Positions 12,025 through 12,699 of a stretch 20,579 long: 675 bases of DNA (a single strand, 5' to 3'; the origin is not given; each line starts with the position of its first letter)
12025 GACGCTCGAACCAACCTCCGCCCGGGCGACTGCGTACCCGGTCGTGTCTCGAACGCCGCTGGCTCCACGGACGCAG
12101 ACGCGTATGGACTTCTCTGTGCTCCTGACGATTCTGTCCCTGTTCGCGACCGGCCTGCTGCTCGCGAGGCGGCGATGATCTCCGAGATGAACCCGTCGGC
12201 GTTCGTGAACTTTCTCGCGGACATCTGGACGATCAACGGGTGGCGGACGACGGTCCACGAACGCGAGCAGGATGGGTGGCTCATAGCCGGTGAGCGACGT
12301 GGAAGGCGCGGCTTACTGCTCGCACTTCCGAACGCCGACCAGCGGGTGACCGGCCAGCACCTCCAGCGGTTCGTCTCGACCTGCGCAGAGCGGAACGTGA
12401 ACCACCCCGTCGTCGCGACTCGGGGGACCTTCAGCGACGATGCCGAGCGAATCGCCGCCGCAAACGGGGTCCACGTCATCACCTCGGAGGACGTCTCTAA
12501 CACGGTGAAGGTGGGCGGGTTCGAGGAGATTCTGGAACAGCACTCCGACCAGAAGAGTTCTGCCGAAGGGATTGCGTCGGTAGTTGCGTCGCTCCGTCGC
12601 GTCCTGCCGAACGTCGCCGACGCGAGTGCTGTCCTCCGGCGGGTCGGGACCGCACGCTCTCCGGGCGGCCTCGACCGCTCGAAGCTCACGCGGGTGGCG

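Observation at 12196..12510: Mrr-like domain appears catalytically degenerate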

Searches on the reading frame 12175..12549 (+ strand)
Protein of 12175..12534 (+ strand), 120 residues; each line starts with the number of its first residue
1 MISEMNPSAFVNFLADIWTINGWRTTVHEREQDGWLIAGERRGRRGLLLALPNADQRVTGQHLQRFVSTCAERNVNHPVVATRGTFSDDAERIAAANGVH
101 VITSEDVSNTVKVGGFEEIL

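Call 7: search_solved_structures(query=window:12175-12534:+, max_evalue=10, show_alignments=3)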
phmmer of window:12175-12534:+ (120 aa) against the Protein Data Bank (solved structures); distinct sequences matched with E-value up to 10: 2.
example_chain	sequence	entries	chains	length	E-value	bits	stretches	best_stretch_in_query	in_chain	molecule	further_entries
6oew_A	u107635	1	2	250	0.87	12.8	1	47-103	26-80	Cytidylyltransferase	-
1s1n_A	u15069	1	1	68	1.6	12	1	19-48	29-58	Nephrocystin 1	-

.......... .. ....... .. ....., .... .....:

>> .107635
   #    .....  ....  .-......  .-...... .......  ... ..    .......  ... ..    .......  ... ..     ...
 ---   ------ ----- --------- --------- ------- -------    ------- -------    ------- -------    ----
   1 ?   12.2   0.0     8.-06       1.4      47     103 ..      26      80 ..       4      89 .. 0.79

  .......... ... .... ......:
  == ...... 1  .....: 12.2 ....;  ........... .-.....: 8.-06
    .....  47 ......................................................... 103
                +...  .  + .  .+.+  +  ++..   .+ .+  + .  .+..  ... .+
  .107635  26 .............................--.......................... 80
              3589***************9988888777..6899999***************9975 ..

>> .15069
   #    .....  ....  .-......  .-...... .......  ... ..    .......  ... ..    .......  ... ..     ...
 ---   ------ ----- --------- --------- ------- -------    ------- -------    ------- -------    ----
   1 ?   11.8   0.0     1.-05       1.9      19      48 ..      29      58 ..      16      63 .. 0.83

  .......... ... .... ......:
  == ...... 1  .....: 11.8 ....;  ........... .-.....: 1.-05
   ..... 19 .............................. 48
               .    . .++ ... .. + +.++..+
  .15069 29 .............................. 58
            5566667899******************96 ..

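Call 19: search_protein_representatives(alignment_id=A2)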
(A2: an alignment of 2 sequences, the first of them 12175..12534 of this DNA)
Query: 2 sequences, 124 profile positions. Proteins with E-value up to 0.001 (for the whole library): 514; up to 1e-10: 32; up to 1e-30: 6. The best 150 are listed.
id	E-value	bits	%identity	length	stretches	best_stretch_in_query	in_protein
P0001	1.6e-63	228.3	-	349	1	1-121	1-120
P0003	2.1e-43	163.4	-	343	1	1-124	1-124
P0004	1.0e-39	151.4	-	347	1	1-124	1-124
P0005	1.0e-37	145.0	-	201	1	1-121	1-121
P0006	7.9e-35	135.7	-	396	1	1-123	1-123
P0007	1.1e-31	125.5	-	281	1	3-124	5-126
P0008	2.5e-30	121.1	-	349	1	1-123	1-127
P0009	3.8e-30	120.6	-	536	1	6-124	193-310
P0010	9.3e-30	119.3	-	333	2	1-124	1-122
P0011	4.0e-29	117.2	-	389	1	9-123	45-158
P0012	6.0e-29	116.7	-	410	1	7-121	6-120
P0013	2.3e-27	111.6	-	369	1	1-121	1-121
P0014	6.3e-26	106.9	-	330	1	1-123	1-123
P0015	3.2e-25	104.6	-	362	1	1-122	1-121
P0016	7.0e-24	100.3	-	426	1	5-124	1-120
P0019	3.1e-21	91.8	-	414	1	1-123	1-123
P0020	1.1e-20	90.0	-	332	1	1-123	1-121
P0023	1.9e-14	69.9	-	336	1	1-123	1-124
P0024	3.8e-14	68.9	-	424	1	1-121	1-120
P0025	4.2e-14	68.7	-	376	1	4-123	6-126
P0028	1.0e-12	64.2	-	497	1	17-111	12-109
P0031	1.7e-11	60.3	-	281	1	5-122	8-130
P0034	1.7e-10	57.1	-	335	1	2-122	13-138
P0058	1.5e-08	50.8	-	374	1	3-123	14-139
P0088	1.0e-07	48.1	-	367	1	5-122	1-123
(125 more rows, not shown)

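Call 25: find_homologous_proteins(query=A3, max_evalue=0.00001)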
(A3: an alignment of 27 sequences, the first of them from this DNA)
Query A3 (27 sequences) (125 aa, profile of the alignment): 4 proteins with E <= 0.00001 among 3185 candidates.
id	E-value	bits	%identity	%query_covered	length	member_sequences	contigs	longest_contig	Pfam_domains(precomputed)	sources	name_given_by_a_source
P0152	3.2e-41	158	46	86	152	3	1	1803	PF04471.19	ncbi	ncbi:MAG: restriction endonuclease, partial [Candidatus Nanohaloarchaea archaeon]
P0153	1.4e-36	143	31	93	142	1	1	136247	PF04471.19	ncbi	ncbi:restriction endonuclease, partial [Halorussus sp. GCM10023401]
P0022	4.2e-36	141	31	98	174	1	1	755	PF04471.19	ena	-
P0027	4.3e-32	128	32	86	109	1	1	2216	PF04471.19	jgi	jgi:restriction endonuclease Mrr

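Call 28: find_related_loci(query=A4, collection=genome_contigs, flank=6000)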
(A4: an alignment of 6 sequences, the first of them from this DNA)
Query A4 (125 aa) in genome_contigs; peptide patterns used: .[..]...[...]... (x = any residue, [..] = any of these).
93 stretches matched a pattern; 4 encode a relative of the query (tblastn E <= 1e-3); 4 distinct loci.
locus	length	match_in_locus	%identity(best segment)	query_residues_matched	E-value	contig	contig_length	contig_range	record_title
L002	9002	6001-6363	45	5-124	2e-31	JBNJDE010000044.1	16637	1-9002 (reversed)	MAG: Halobacteriota archaeon isolate Y23_60dBSd3.bin.23 NODE_937_length_16637_cov_64.501391, whole genome shotgun sequen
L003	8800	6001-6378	42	1-125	6e-30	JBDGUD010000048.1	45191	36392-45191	MAG: Halanaeroarchaeum sp. isolate DAL-WCL_35_62C3R c_000000000425, whole genome shotgun sequence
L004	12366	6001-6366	38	1-123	1e-23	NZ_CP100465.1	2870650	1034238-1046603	Halomicrococcus gelatinilyticus strain GSLN9 chromosome, complete genome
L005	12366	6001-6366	33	1-123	1e-20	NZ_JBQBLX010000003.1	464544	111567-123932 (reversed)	Halomicrococcus sp. SG-WS-1 SG-WS-1_scaffold3, whole genome shotgun sequence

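Call 34: search_protein_families(library=ncbifam, proteins=[L004:4505-5938:+, L004:6001-6993:+, L002:5989-7026:+, L002:4203-5834:-, L004:7077-8717:+], max_evalue=0.001)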
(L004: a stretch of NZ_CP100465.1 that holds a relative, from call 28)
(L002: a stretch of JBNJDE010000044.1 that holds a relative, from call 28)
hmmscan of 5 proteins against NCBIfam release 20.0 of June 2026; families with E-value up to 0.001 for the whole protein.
L004:4505-5938:+ (478 aa): 5 families
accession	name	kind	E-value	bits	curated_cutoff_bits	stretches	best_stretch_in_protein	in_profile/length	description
NF041335.1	surf_glcprot_Halo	equivalog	7.1e-32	110.4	1100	1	33-476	406-861/862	ArtA-dependent S-layer glycoprotein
NF045517.1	halo_surf_dom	domain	2.7e-15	56.3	40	1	305-387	5-86/88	BGTF surface domain-containing protein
TIGR04216.1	halo_surf_glyco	exception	2.6e-09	35.9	400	1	287-476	610-783/784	HVO_2072 family ArtA-dependent S-layer glycoprotein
TIGR04126.1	PGF_CTERM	domain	4.6e-09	35.7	24.5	1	452-476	3-27/28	PGF-CTERM sorting domain-containing protein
TIGR04281.1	peripla_PGF_1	equivalog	3.4e-06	26.5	325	1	402-476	270-329/330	PGF-CTERM-anchored ABC transporter substrate-binding protein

L004:6001-6993:+ (331 aa): 0 families

L002:5989-7026:+ (346 aa): 0 families

L002:4203-5834:- (544 aa): 11 families
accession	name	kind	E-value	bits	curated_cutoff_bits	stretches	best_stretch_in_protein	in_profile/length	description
NF007828.0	PRK10537.1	equivalog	4.8e-31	108.1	425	2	46-237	185-375/403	voltage-gated potassium channel protein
NF007950.1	PRK10669.1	equivalog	1e-16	60.9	700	2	106-226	412-533/547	YbaL family putative K(+) efflux transporter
NF007039.0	PRK09496.3-2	equivalog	2.4e-16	59.6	293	1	137-444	26-342/446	Trk system potassium transporter TrkA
NF007034.0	PRK09496.2-1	subfamily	1.3e-14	53.9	344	1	137-372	25-260/445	Trk system potassium transporter TrkA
NF002924.0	PRK03562.1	equivalog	2.9e-14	52.4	752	1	320-444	384-515/623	glutathione-regulated potassium-efflux system protein KefC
NF007041.0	PRK09496.3-4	equivalog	1.6e-11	43.7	386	1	305-446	194-343/450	Trk system potassium transporter TrkA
NF007031.0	PRK09496.1-2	equivalog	1.1e-10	41.1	289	1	129-325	251-446/458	Trk system potassium transporter TrkA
NF007036.0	PRK09496.2-3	subfamily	4.6e-09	35.5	407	1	235-446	129-347/448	Trk system potassium transporter TrkA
NF002973.0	PRK03659.1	equivalog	2.8e-08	32.8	804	1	338-445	399-514/602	glutathione-regulated potassium-efflux system protein KefB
NF007043.0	PRK09496.3-6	equivalog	4.1e-08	32.4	384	1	138-531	26-432/445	Trk system potassium transporter TrkA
NF003007.0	PRK03818.1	equivalog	0.00039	19.1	449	0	472-544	289-360/553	putative transporter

L004:7077-8717:+ (547 aa): 20 families
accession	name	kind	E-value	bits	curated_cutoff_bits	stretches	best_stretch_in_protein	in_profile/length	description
TIGR00475.1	selB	equivalog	4.3e-49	167.7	242.25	2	221-470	48-278/581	selenocysteine-specific translation elongation factor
NF008969.0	PRK12317.1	subfamily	1.6e-46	158.8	502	1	136-496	4-353/426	elongation factor 1-alpha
NF000766.0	PRK00049.1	subfamily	1.6e-43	149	449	1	133-543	6-394/396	elongation factor Tu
NF009372.0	PRK12735.1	subfamily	8.1e-43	146.7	479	1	134-543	7-394/396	elongation factor Tu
TIGR00485.1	EF-Tu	equivalog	1.2e-41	142.7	522.4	2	220-543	72-392/394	elongation factor Tu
NF009373.0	PRK12736.1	subfamily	2.8e-40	138.3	452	2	220-543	72-392/394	elongation factor Tu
TIGR00483.1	EF-1_alpha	equivalog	2.7e-39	134.8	540.1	1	136-495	4-353/427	translation elongation factor EF-1 subunit alpha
NF003077.0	PRK04000.1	equivalog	5.9e-22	78.4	315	1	137-471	7-335/412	translation initiation factor IF-2 subunit gamma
TIGR03680.1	eif2g_arch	equivalog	2.6e-21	76.3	514.5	1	139-470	5-330/407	translation initiation factor IF-2 subunit gamma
TIGR02034.1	CysN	subfamily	2.4e-16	59.8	336.1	1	144-473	5-319/406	sulfate adenylyltransferase, large subunit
NF003478.0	PRK05124.1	equivalog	1.9e-12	46.5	590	1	139-472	27-345/475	sulfate adenylyltransferase subunit CysN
TIGR00487.1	IF-2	equivalog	7.2e-12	44.8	424.4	1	217-402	128-298/587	translation initiation factor IF-2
TIGR01394.1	TypA_BipA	equivalog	1.4e-11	43.4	757.3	1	146-446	8-282/594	translational GTPase TypA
NF004035.0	PRK05506.1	subfamily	1.4e-11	43.4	715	1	142-488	27-357/632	bifunctional sulfate adenylyltransferase subunit 1/adenylylsulfate kinase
TIGR00231.1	small_GTP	domain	8.4e-07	28.9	42.5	1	140-311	4-141/164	GTP-binding protein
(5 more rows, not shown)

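Call 39: search_protein_families(library=pfam, alignment_id=A6, max_evalue=0.001)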
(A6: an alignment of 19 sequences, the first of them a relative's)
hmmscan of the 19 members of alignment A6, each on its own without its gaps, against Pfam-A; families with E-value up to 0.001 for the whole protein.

A. member 1, P0028 (497 aa): 2 families
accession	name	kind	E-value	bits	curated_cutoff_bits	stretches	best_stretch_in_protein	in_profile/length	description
PF01917.21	Arch_flagellin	-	2.7e-09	38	29.5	1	328-482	35-161/162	Archaebacterial flagellin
PF04471.18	Mrr_cat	-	2.3e-06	28.1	21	1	7-102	11-107/115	Restriction endonuclease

B. families by the number of members that match (of 19 scanned): 6 families
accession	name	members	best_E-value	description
PF04471.18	Mrr_cat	8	2.3e-06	Restriction endonuclease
PF01917.21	Arch_flagellin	3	2.7e-09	Archaebacterial flagellin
PF03703.20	bPH_2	1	3.5e-14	Bacterial PH domain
PF14470.12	bPH_3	1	3.1e-05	Bacterial PH domain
PF12870.14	DUF4878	1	0.00048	Domain of unknown function (DUF4878)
PF22352.2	K319L-like_PKD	1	0.00088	K319L-like, PKD domain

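Call 40: predict_structure(alignment_id=A3)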
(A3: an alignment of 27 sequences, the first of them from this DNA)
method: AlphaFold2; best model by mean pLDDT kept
length: 125 residues; sequences in the alignment: 27
mean_pLDDT: 95.2   pTM: 0.88
mean pLDDT of the five models: 95.2, 93.5, 93.2, 92.6, 92.0
residues with pLDDT >= 90: 116; 70-90: 9; 50-70: 0; < 50: 0
segments of 3 or more residues with pLDDT < 50: none
pLDDT, mean of each block of 10 residues (from residue 1): 91 97 96 92 98 96 97 98 97 98 95 92 86
secondary structure, 60 per line:
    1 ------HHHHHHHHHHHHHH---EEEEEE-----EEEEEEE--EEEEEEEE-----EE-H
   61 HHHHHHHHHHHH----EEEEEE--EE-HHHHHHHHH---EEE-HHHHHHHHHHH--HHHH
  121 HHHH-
elements in order: H7-20 E24-29 E35-41 E44-51 H60-72 E77-82 H88-96 E100-102 H104-114 H117-124

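Call 43: fold_search(model_id=the predicted structure, library=pdb)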
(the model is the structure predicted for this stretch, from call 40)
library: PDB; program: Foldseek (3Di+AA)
matches with E <= 10: 1322; with E <= 0.001: 4
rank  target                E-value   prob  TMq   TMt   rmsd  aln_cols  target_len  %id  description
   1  4f0q_D                2.5e-04  1.00  0.53  0.19   5.3       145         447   19  MspJI Restriction Endonuclease - P21 Form (released 2012-08-08)
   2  1y88                  2.6e-04  1.00  0.60  0.43   3.9       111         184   15  Crystal Structure of Protein of Unknown Function AF1548 (released 2004-12-21)
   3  4f0p_C                3.4e-04  1.00  0.45  0.18   6.2       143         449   16  MspJI Restriction Endonuclease - P31 Form (released 2012-08-08)
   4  5gkj_B                3.7e-04  1.00  0.58  0.34   4.3       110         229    9  Structure of EndoMS in apo form (released 2016-11-02)
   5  4f0p_A                1.2e-03  1.00  0.49  0.18   6.1       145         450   17  MspJI Restriction Endonuclease - P31 Form (released 2012-08-08)
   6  9u49_A                2.2e-03  1.00  0.56  0.20   5.3       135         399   13  crystal structure of Cdn1 in complex with cA4 (released 2026-02-04)
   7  1dzf                  5.8e-03  1.00  0.55  0.34   4.1       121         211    7  RPB5 from S.cerevisiae (released 2000-06-09)
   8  8z4i_B                7.0e-03  0.99  0.53  0.20   7.7       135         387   15  crystal structure of Cdn1 in complex with cA3 (released 2026-02-04)
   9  5xog_E                8.0e-03  1.00  0.58  0.37   5.7       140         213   11  RNA Polymerase II elongation complex bound with Spt5 KOW5 and Elf1 (released 2017-08-16)
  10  6hlq_E                1.1e-02  1.00  0.59  0.38   4.5       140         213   10  Yeast RNA polymerase I* elongation complex bound to nucleotide analog GMPCPP (released 2019-04-03)
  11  8zv1_B                1.2e-02  0.91  0.42  0.27   6.8       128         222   11  Structure of R165Q-hPCC BCCP-BC Conformation (released 2025-11-19)
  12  9tqc_E                1.3e-02  0.96  0.38  0.11   6.3       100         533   12  L. pneumophila 3-methylcrotonyl-CoA carboxylase holoenzyme A3B6 (released 2026-02-18)
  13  4oc8_A                1.3e-02  0.93  0.45  0.18   8.4       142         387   12  DNA modification-dependent restriction endonuclease AspBHI (released 2014-03-19)
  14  5ikl_B                1.3e-02  0.93  0.33  0.10   6.3        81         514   16  Crystal structure of P. aeruginosa geranyl-CoA carboxylase (GCC), beta subunit (released 2016-04-13)
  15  8j4z_A                1.5e-02  0.87  0.33  0.10   6.4       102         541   17  Human 3-methylcrotonyl-CoA carboxylase in BCCP-CTS state with substrate (released 2024-04-24)
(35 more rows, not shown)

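Call 47: search_protein_families(library=pfam, alignment_id=A7, max_evalue=0.001)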
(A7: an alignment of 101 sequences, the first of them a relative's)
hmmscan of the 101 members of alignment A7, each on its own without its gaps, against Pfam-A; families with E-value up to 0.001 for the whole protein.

A. member 1, P0031 (281 aa): 3 families
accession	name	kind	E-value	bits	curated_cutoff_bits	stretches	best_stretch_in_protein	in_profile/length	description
PF04471.18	Mrr_cat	-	3e-26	92.2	21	1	9-118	5-113/115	Restriction endonuclease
PF13156.12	Mrr_cat_2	-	1.6e-17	64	22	1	15-118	8-112/127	Restriction endonuclease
PF22722.2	NA-iREase1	-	3.2e-05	24.3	27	1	14-112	2-100/106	NACHT-associated inactive Restriction Endonuclease 1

B. families by the number of members that match (of 101 scanned): 27 families (the first 25 are shown)
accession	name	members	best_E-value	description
PF04471.18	Mrr_cat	101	2.8e-32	Restriction endonuclease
PF13156.12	Mrr_cat_2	101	1.6e-19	Restriction endonuclease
PF22722.2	NA-iREase1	98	1.9e-11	NACHT-associated inactive Restriction Endonuclease 1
PF13570.13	Beta-prop_ACSF4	3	2.2e-40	Beta-alanine-activating enzyme, beta-propeller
PF13360.13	PQQ_2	3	1.1e-37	Outer membrane protein assembly factor BamB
PF01011.28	PQQ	3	2e-19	Glucose/ethanol/alcohol dehydrogenase, beta-propeller domain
PF11611.13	DUF4352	3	6.5e-11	Domain of unknown function (DUF4352)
PF14470.12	bPH_3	3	4.6e-07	Bacterial PH domain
PF13240.11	Zn_Ribbon_1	2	5.7e-05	zinc-ribbon domain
PF19103.5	DUF5790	1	8.5e-20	Family of unknown function (DUF5790)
PF24333.1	DUF7501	1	3.3e-11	Family of unknown function (DUF7501)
PF02182.23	SAD_SRA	1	2.7e-07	SAD/SRA domain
PF25293.1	Beta-prop_EMC1_N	1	1.1e-05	EMC1 N-terminal beta-propeller domain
PF13248.11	Zn_ribbon_3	1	1.6e-05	zinc-ribbon domain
PF24463.1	DUF7577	1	6.9e-05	Domain of unknown function (DUF7577)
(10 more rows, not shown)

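Call 56: find_encoding_contigs(protein=P0006, flank=5000, max_places=2)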
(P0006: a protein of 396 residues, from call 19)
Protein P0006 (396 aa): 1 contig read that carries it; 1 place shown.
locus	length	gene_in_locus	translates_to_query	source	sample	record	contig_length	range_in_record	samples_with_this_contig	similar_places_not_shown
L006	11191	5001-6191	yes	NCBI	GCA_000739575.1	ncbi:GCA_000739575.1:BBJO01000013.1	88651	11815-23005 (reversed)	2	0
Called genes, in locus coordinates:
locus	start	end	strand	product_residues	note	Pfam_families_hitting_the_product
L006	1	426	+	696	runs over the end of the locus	PF00133:tRNA-synt_1, PF01406:tRNA-synt_1e, PF09334:tRNA-synt_1g, PF19303:Anticodon_3, PF08264:Anticodon_1 (weak), PF01588:tRNA_bind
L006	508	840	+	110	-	-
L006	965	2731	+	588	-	PF00224:PK, PF02887:PK_C, PF00391:PEP-utilizers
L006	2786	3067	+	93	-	PF23994:DUF7312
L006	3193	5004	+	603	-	PF23951:DUF7282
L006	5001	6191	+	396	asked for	PF04471:Mrr_cat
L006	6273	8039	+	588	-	PF16927:HisKA_7TM, PF00989:PAS, PF08448:PAS_4, PF13188:PAS_8 (weak), PF13426:PAS_9 (faint), PF02518:HATPase_c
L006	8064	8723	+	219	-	-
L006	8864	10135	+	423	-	PF01145:Band_7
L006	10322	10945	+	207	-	PF24266:HTH_HVO_0163_N, PF25213:HVO_A0261_N (weak), PF13412:HTH_24 (weak), PF08279:HTH_11 (weak), PF12802:MarR_2 (weak)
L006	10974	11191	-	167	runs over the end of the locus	-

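Call 57: find_encoding_contigs(protein=P0012, flank=5000, max_places=2)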
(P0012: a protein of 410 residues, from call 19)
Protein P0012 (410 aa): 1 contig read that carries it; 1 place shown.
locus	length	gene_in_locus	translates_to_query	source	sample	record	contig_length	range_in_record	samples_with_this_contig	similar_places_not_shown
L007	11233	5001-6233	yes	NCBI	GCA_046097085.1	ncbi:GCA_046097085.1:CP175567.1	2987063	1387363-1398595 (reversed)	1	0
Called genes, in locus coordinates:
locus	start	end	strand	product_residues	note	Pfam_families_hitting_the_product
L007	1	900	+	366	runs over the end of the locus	PF00512:HisKA, PF02518:HATPase_c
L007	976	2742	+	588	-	PF00224:PK, PF02887:PK_C, PF00391:PEP-utilizers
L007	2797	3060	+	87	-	PF23994:DUF7312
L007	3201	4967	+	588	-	PF25162:DUF7827 (weak), PF23951:DUF7282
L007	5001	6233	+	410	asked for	PF04471:Mrr_cat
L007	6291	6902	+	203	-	PF01957:NfeD (faint)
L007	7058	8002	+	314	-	-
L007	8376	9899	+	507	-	PF00154:RecA_N (weak), PF05625:PAXNEB (weak), PF06745:ATPase, PF13481:AAA_25 (weak), PF23442:DUF7125 (faint), PF14417:MEDS (faint)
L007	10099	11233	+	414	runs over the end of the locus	PF01145:Band_7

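Call 58: find_encoding_contigs(protein=P0023, flank=5000, max_places=2)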
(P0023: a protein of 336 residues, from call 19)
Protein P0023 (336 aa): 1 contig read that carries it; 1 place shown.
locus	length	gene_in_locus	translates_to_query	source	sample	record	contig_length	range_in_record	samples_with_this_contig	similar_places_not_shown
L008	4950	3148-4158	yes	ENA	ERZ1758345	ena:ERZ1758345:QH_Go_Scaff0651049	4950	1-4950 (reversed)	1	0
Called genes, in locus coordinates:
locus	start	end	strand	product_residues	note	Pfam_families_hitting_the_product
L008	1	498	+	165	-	?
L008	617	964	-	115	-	PF18545:HalOD1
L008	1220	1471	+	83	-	-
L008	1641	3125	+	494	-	-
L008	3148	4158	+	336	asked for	PF04471:Mrr_cat, PF11611:DUF4352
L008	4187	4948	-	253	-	?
